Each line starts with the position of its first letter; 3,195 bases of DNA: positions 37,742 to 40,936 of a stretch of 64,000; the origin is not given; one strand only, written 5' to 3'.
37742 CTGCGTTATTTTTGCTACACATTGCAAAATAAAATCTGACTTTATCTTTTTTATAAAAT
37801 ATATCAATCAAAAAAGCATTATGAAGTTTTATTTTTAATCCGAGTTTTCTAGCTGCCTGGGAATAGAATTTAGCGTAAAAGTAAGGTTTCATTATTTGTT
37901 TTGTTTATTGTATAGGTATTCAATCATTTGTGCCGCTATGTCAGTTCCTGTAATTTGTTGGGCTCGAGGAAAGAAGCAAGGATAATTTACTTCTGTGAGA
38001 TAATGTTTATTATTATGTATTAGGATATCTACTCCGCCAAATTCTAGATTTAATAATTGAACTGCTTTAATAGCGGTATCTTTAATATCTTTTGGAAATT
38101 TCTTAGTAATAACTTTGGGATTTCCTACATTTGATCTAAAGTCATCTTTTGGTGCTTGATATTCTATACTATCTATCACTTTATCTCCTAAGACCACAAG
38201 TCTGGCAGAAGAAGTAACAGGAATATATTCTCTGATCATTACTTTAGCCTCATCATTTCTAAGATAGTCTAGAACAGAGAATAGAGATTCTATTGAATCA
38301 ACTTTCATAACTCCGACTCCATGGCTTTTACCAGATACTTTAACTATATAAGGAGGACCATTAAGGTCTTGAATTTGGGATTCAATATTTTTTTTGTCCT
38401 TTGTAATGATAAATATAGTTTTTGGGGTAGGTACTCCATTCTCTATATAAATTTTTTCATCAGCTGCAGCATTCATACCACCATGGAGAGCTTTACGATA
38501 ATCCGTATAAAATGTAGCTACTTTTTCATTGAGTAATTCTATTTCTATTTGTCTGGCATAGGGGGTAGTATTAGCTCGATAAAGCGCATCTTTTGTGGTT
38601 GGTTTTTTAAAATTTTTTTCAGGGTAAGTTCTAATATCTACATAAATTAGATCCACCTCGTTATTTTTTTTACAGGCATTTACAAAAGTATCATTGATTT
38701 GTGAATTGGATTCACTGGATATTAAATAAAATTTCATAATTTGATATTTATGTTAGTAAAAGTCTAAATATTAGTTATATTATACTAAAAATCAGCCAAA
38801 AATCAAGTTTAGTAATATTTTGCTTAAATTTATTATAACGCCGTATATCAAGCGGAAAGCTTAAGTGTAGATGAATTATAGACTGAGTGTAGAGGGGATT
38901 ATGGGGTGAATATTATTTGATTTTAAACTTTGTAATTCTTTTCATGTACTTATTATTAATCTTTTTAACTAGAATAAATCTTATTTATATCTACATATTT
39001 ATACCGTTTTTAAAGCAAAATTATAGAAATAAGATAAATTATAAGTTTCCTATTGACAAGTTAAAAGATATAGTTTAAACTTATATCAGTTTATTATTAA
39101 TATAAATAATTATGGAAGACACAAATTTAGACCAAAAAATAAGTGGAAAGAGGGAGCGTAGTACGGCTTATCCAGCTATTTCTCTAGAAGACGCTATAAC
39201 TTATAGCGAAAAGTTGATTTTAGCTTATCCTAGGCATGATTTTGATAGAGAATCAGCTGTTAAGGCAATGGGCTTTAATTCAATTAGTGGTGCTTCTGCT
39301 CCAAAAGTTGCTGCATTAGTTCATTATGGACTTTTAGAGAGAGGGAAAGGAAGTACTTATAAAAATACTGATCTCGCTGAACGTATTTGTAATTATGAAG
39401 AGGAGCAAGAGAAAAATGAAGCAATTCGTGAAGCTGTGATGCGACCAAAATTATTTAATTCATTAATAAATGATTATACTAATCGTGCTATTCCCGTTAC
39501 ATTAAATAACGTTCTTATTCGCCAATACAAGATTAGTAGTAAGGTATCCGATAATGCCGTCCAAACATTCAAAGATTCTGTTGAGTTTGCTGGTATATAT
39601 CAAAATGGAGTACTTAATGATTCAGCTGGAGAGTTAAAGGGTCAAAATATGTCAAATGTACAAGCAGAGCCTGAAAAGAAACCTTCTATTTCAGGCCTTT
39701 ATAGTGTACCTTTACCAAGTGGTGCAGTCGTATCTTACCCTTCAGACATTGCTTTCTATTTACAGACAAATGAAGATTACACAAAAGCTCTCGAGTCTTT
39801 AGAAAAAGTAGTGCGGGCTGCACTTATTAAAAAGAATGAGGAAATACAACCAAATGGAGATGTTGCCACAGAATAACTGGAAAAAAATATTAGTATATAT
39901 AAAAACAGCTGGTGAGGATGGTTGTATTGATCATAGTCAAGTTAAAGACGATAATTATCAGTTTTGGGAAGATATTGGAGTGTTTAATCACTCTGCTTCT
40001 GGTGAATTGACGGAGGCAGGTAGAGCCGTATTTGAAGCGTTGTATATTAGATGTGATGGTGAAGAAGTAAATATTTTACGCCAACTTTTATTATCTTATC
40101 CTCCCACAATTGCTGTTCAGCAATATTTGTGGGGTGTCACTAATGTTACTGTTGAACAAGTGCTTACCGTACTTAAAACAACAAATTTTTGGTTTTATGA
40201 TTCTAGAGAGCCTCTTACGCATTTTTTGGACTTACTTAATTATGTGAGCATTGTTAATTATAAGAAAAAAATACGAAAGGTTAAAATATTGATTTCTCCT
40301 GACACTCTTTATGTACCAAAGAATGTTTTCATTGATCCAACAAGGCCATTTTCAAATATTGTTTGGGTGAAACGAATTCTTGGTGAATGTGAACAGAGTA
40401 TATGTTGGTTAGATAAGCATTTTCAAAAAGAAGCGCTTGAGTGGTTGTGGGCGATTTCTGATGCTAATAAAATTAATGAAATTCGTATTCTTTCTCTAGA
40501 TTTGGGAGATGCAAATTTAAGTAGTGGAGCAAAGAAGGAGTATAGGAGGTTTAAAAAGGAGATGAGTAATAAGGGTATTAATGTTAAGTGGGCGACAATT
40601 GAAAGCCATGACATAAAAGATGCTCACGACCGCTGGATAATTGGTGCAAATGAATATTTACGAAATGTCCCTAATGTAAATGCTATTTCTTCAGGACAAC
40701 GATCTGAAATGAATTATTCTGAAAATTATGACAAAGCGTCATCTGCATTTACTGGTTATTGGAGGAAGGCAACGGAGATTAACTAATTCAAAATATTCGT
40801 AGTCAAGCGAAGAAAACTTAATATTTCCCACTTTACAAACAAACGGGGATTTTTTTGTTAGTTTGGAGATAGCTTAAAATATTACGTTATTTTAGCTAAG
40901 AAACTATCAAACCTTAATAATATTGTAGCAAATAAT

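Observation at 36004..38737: Three consecutive ATP-grasp ligases: RimK-like plus two cyanophycin-synthetase G-domain-like paralogs without M domains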

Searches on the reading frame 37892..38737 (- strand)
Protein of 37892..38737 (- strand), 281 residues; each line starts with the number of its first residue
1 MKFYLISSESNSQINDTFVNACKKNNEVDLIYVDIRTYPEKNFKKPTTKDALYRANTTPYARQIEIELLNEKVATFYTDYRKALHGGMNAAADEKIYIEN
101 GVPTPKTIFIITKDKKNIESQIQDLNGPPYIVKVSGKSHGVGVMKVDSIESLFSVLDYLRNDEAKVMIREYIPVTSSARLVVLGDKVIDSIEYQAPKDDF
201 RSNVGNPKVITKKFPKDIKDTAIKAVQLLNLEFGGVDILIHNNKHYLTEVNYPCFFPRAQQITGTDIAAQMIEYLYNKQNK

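Call 3: search_protein_families(library=pfam, proteins=[window:37892-38737:-], max_evalue=0.01)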
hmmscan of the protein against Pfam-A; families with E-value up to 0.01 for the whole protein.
window:37892-38737:- (281 aa): 4 families
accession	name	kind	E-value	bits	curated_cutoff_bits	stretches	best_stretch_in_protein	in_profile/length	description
PF08443.16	RimK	-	3.5e-22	79.4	21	1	95-275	9-188/188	RimK-like ATP-grasp domain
PF07478.18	Dala_Dala_lig_C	-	7.9e-09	35.7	24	1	100-251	5-173/204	D-ala D-ala ligase C-terminus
PF02655.19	ATP-grasp_3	-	0.00027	21.5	23.2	1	100-251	14-154/160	ATP-grasp domain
PF02222.28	ATP-grasp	-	0.00028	21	27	1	98-238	4-142/179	ATP-grasp domain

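Call 4: search_protein_families(library=ncbifam, proteins=[window:37892-38737:-], max_evalue=0.01)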
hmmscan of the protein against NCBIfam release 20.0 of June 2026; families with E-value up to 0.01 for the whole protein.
window:37892-38737:- (281 aa): 22 families
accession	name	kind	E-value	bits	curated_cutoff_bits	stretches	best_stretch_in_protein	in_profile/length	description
TIGR00768.1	rimK_fam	subfamily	2e-24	86.4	143.4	1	5-274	4-275/276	RimK family alpha-L-glutamate ligase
NF007764.0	PRK10446.1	equivalog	2.7e-22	79.4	331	1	112-278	120-289/300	30S ribosomal protein S6--L-glutamate ligase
TIGR02144.1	LysX_arch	equivalog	1.5e-18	66.9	275.6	1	24-277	22-277/281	lysine biosynthesis protein LysX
NF040720.1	MptN_Meth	equivalog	9.1e-14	51.2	350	1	99-275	111-290/291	tetrahydromethanopterin:alpha-L-glutamate ligase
TIGR01205.1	D_ala_D_alaTIGR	subfamily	4.4e-09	35.8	245.65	1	88-251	105-284/318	D-alanine--D-alanine ligase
NF002378.0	PRK01372.1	subfamily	6.6e-09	34.9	243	1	87-251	98-268/305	D-alanine--D-alanine ligase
TIGR04443.1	F420_CofF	equivalog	2.9e-07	29.8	300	1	82-252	85-256/283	coenzyme gamma-F420-2:alpha-L-glutamate ligase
TIGR04187.1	GRASP_SAV_5884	subfamily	1.6e-06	27.6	350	1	163-275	195-311/312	ATP-grasp ribosomal peptide maturase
NF009110.0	PRK12458.1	subfamily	2.4e-06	26.8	408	1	91-278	132-330/349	glutathione synthetase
NF002688.0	PRK02471.1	equivalog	6.4e-06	24.8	425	0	92-188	492-588/756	bifunctional glutamate--cysteine ligase GshA/glutathione synthetase GshB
NF002528.0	PRK01966.1-4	subfamily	2.7e-05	23.1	262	1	88-251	140-325/366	D-alanine--D-alanine ligase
NF002527.0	PRK01966.1-3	equivalog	4.9e-05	22.7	310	1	96-251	125-295/332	D-alanine--D-alanine ligase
NF000091.3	D_ala_D_ser_VanG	exception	9.8e-05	21.3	495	1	88-251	134-310/344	D-alanine--D-serine ligase VanG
NF010623.0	PRK14016.1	subfamily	0.00013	20.3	877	1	97-189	222-311/871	cyanophycin synthetase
TIGR02068.2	cya_phycin_syn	equivalog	0.00014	20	850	0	95-188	219-309/862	cyanophycin synthetase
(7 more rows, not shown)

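Call 6: search_solved_structures(query=window:37892-38737:-, max_evalue=0.001, show_alignments=1)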
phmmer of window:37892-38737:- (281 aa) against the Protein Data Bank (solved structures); distinct sequences matched with E-value up to 0.001: 5.
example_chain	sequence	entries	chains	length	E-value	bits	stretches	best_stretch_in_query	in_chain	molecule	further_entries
7qys_A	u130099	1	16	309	2.3e-19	72.8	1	99-276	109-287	Probable alpha-L-glutamate ligase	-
5zct_A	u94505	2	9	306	6.8e-19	71.3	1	101-275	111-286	Ribosomal protein S6--L-glutamate ligase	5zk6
4iwx_A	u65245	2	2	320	7.7e-19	71.1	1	101-275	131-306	Ribosomal protein S6 modification protein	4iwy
7qyr_A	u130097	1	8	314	1.7e-18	70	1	99-276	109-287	Probable alpha-L-glutamate ligase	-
3vpb_A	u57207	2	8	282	1.8e-09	40.4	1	95-278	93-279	Putative acetylornithine deacetylase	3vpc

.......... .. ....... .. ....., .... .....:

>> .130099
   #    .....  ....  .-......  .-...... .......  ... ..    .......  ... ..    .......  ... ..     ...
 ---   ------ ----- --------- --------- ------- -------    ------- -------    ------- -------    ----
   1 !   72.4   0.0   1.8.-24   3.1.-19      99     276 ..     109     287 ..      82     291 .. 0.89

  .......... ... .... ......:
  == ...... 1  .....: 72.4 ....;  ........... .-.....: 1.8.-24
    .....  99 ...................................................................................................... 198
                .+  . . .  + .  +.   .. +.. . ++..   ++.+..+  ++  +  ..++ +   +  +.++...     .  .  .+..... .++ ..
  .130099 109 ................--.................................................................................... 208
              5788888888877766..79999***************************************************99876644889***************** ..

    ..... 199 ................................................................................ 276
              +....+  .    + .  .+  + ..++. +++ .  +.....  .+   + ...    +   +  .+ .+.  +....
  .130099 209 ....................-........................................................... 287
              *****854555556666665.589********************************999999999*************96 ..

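Call 35: find_homologous_proteins(query=window:37892-38737:-, max_evalue=0.00001)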
Query window:37892-38737:- (281 aa): 184 proteins with E <= 0.00001 among 758 candidates; the best 120 are listed.
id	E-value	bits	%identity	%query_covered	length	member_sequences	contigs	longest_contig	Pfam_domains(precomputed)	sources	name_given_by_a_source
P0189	3.5e-182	621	100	100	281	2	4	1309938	PF08443.17,PF07478.19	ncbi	ncbi:MAG: ATP-grasp domain-containing protein [Candidatus Kerfeldbacteria bacterium]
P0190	8.6e-162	555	89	99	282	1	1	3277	PF02222.28,PF08443.17,PF07478.19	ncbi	-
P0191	2.2e-157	540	86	100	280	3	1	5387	PF02222.28,PF08443.17,PF07478.19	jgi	-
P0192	8.0e-134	463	72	100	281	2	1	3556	PF08443.17,PF07478.19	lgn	-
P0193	5.9e-133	460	73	99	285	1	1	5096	PF08443.17,PF07478.19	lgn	-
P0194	3.0e-127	441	69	100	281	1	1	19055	PF02222.28,PF08443.17,PF07478.19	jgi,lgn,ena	-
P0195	5.1e-69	250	47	99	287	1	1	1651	PF02955.22,PF14398.12,PF08443.17,PF07478.19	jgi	jgi:hypothetical protein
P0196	1.5e-68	249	48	100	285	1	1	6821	PF08443.17,PF07478.19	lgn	-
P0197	2.1e-68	248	50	100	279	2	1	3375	PF02955.22,PF08443.17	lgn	-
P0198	3.0e-67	245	44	100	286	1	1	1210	PF14397.12,PF08443.17,PF07478.19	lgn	-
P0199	8.9e-67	243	47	100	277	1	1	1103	PF02955.22,PF14398.12,PF08443.17,PF02655.20,PF07478.19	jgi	-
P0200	2.3e-66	242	45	99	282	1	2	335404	PF02955.22,PF02222.28,PF08443.17,PF02655.20,PF07478.19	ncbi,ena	-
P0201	1.2e-65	239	47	99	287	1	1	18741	PF02955.22,PF14398.12,PF08443.17,PF07478.19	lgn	-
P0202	5.2e-65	237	46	99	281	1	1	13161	PF02955.22,PF08443.17,PF07478.19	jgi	jgi:RimK family alpha-L-glutamate ligase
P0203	5.9e-65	237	44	99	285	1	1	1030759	PF02955.22,PF14398.12,PF08443.17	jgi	jgi:glutathione synthase/RimK-type ligase-like ATP-grasp enzyme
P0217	4.3e-62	228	43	99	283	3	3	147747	PF02955.22,PF14397.12,PF08443.17,PF07478.19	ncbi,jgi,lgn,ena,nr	ncbi:MAG TPA: hypothetical protein PLQ50_00350 [Candidatus Woesebacteria bacterium]|nr:hypothetical 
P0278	1.3e-55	206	43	99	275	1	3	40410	PF02955.22,PF08443.17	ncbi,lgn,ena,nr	ncbi:hypothetical protein IK146_00580 [Candidatus Saccharibacteria bacterium]|nr:hypothetical protei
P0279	1.9e-55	206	46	83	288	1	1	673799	PF08443.17,PF07478.19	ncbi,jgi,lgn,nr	ncbi:MAG: hypothetical protein RBS56_00230 [Candidatus Gracilibacteria bacterium]|jgi:glutathione sy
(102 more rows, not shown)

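Call 36: find_encoding_contigs(protein=P0217, flank=5000, max_places=1)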
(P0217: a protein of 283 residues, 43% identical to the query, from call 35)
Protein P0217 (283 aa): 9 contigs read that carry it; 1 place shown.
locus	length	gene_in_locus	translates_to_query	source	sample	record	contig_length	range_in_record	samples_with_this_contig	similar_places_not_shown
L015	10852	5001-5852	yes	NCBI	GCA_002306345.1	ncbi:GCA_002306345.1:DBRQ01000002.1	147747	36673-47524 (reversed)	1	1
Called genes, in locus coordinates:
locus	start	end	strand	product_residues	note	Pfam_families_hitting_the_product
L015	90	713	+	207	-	PF03167:UDG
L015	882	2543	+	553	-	PF00753:Lactamase_B, PF12706:Lactamase_B_2 (weak), PF22505:RNase_J_b_CASP, PF17770:RNase_J_C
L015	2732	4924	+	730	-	PF17854:FtsK_alpha, PF01580:FtsK_SpoIIIE, PF09397:FtsK_gamma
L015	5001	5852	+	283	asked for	PF14397:ATPgrasp_ST (faint), PF08443:RimK, PF02955:GSH-S_ATP, PF07478:Dala_Dala_lig_C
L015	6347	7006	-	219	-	PF00156:Pribosyltran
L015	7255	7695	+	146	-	PF02637:GatB_Yqey (weak), PF09424:YqeY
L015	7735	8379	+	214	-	PF12844:HTH_19, PF13413:HTH_25, PF09136:Glucodextran_B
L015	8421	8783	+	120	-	-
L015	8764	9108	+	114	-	-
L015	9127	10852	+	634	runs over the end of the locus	PF01411:tRNA-synt_2c, PF07973:tRNA_SAD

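Call 37: find_encoding_contigs(protein=P0279, flank=5000, max_places=1)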
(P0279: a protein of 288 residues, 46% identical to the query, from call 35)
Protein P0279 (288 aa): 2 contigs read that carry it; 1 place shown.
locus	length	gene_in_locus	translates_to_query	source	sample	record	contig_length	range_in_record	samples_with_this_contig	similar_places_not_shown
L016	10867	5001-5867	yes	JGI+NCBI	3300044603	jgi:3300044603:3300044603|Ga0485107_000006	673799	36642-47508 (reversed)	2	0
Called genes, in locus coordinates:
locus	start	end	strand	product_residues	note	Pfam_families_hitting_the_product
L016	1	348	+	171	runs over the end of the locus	PF01928:CYTH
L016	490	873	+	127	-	PF00903:Glyoxalase, PF12681:Glyoxalase_2 (weak), PF13468:Glyoxalase_3 (weak), PF13669:Glyoxalase_4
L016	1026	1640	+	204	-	PF25084:LbH_EIF2B, PF25087:GMPPB_C, PF00132:Hexapep (weak)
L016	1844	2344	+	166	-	-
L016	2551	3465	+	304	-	PF01841:Transglut_core (weak)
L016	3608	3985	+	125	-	PF08818:DUF1801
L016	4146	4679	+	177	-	PF02661:Fic (faint)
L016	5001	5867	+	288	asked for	PF08443:RimK, PF07478:Dala_Dala_lig_C (faint)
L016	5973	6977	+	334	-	PF01300:Sua5_yciO_yrdC, PF03481:Sua5_C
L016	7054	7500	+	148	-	PF01741:MscL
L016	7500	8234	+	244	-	PF01479:S4, PF00849:PseudoU_synth_2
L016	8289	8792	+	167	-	-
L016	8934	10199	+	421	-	PF04851:ResIII, PF00270:DEAD, PF00271:Helicase_C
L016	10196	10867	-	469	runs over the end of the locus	PF00750:tRNA-synt_1d (weak), PF01406:tRNA-synt_1e, PF01921:tRNA-synt_1f (faint), PF09334:tRNA-synt_1g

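Call 38: find_encoding_contigs(protein=P0278, flank=5000, max_places=1)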
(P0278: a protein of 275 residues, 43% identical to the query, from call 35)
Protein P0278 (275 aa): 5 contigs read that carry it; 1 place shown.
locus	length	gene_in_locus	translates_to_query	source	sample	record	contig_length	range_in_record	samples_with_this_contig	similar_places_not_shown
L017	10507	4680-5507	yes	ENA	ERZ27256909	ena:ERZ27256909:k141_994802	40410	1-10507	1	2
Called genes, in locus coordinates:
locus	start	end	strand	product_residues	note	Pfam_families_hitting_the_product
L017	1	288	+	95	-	?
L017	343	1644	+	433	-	PF00152:tRNA-synt_2 (weak), PF13393:tRNA-synt_His, PF00587:tRNA-synt_2b, PF03129:HGTP_anticodon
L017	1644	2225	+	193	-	PF00398:RrnaAD, PF01135:PCMT (weak), PF03602:Cons_hypoth95, PF05175:MTS, PF08241:Methyltransf_11 (faint), PF13649:Methyltransf_25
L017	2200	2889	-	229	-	-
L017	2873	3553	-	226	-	-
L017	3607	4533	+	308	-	PF00149:Metallophos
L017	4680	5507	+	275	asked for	PF08443:RimK, PF02955:GSH-S_ATP (weak)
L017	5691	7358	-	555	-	PF13229:Beta_helix (faint)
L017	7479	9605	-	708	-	PF00753:Lactamase_B, PF12706:Lactamase_B_2 (weak), PF22505:RNase_J_b_CASP, PF07521:RMMBL (weak), PF17770:RNase_J_C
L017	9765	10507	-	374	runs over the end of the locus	PF08529:NusA_N, PF00575:S1 (weak), PF13184:KH_NusA_1st, PF07650:KH_2 (weak), PF26594:KH_NusA_2nd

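Call 39: find_encoding_contigs(protein=P0203, flank=5000, max_places=1)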
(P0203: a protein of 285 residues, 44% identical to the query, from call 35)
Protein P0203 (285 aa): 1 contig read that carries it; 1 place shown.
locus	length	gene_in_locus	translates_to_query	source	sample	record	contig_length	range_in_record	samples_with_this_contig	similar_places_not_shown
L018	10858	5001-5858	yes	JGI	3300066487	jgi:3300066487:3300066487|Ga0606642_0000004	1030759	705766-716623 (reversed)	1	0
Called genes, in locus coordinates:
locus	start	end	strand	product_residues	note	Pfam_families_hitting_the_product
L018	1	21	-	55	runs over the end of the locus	-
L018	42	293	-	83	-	PF04226:Transgly_assoc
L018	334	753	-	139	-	PF02325:CCB3_YggT (weak)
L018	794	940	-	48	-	-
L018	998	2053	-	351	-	PF13489:Methyltransf_23, PF13847:Methyltransf_31, PF08241:Methyltransf_11, PF08242:Methyltransf_12, PF13649:Methyltransf_25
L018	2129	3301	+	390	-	PF04122:CW_binding_2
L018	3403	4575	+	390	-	PF07907:YibE_F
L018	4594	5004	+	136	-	-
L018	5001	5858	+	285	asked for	PF08443:RimK, PF02955:GSH-S_ATP, PF14398:ATPgrasp_YheCD (faint)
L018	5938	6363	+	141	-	-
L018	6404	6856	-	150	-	PF01641:SelR, PF03226:Yippee-Mis18 (faint)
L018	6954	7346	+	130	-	-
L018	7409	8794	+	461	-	PF00171:Aldedh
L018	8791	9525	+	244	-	-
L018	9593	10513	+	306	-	PF00535:Glycos_transf_2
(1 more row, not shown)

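Call 51: search_protein_families(library=padloc, proteins=[window:37892-38737:-], max_evalue=0.01)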
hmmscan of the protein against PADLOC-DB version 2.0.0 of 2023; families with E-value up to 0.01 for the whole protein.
window:37892-38737:- (281 aa): 0 families

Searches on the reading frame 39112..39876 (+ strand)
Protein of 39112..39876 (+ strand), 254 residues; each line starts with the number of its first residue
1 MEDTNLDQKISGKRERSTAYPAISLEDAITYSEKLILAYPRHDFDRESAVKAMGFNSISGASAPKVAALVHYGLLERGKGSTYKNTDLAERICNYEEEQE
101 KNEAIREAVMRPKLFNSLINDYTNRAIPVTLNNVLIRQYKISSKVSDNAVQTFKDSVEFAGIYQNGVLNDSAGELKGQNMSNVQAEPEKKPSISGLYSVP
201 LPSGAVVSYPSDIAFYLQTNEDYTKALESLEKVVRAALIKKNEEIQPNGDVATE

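Call 3: search_protein_families(library=pfam, proteins=[window:39112-39876:+], max_evalue=0.01)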
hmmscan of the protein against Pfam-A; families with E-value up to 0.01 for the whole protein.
window:39112-39876:+ (254 aa): 0 families

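Call 4: search_protein_families(library=ncbifam, proteins=[window:39112-39876:+], max_evalue=0.01)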
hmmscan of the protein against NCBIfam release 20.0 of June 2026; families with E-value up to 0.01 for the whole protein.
window:39112-39876:+ (254 aa): 0 families

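Call 51: search_protein_families(library=padloc, proteins=[window:39112-39876:+], max_evalue=0.01)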
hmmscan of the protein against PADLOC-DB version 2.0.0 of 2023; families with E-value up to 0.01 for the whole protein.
window:39112-39876:+ (254 aa): 1 family
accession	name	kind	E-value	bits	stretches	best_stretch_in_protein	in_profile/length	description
PDLC04767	PDC-M66B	-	0.0087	13.6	0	135-169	153-187/281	-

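Call 52: search_protein_families(library=phrogs, proteins=[window:39112-39876:+], max_evalue=0.01)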
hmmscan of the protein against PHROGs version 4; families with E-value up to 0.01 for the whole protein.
window:39112-39876:+ (254 aa): 0 families

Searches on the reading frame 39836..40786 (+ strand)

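Call 3: search_protein_families(library=pfam, proteins=[window:39836-40786:+], max_evalue=0.01)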
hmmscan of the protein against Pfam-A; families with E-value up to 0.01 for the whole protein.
window:39836-40786:+ (316 aa): 1 family
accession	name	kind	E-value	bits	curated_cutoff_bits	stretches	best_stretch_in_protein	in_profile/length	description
PF19340.5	GCP6_N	-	0.00026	20.6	23.3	1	39-89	265-315/315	Gamma-tubulin complex component 6 N-terminus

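Call 4: search_protein_families(library=ncbifam, proteins=[window:39836-40786:+], max_evalue=0.01)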
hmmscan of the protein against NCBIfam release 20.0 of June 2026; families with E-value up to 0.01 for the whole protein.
window:39836-40786:+ (316 aa): 0 families

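Call 51: search_protein_families(library=padloc, proteins=[window:39836-40786:+], max_evalue=0.01)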
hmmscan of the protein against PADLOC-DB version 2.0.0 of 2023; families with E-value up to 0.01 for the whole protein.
window:39836-40786:+ (316 aa): 1 family
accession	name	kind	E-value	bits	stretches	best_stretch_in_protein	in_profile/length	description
PDLC04869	PDC-S05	-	0.0047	14.2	1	140-269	151-261/306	-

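Call 52: search_protein_families(library=phrogs, proteins=[window:39836-40786:+], max_evalue=0.01)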
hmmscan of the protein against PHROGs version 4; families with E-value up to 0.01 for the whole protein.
window:39836-40786:+ (316 aa): 0 families
